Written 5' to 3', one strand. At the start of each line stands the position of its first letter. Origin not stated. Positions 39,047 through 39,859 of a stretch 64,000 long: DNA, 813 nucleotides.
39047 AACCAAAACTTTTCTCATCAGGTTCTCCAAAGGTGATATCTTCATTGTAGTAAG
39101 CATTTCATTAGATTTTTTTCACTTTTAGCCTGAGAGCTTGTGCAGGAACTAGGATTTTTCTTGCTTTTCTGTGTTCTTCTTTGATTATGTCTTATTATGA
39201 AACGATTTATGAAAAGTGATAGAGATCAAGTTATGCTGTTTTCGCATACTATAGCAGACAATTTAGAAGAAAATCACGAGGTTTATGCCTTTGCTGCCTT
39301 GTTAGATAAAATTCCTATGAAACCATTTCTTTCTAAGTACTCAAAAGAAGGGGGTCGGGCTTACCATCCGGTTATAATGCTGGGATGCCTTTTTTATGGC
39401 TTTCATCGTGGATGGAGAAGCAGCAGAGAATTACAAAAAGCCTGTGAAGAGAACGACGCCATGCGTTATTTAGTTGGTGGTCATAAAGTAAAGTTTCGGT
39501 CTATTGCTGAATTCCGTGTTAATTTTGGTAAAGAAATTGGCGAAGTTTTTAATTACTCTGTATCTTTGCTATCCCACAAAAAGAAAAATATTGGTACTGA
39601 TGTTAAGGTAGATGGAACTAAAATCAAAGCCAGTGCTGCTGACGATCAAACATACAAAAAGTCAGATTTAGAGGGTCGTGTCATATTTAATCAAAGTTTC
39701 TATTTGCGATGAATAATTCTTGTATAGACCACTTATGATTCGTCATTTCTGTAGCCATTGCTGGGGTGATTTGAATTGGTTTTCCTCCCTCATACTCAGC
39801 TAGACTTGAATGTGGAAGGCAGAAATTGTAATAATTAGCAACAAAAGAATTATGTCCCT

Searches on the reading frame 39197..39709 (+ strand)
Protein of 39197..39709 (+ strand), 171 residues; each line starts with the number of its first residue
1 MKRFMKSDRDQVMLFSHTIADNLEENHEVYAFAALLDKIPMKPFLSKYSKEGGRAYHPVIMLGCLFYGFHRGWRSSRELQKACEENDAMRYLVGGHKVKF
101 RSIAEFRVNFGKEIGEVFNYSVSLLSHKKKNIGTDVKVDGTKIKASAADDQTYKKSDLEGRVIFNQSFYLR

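Call 43: search_protein_families(library=ncbifam, proteins=[window:39197-39709:+], max_evalue=0.01)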
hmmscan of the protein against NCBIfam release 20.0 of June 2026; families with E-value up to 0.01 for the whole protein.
window:39197-39709:+ (171 aa): 2 families
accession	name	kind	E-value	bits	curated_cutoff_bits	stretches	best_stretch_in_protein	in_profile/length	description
NF033551.1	transpos_IS1182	equivalog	5.6e-30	104.7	270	1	7-158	2-161/488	IS1182 family transposase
NF033581.1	transpos_IS5_4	equivalog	0.0061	16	140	1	46-159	23-141/285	IS5 family transposase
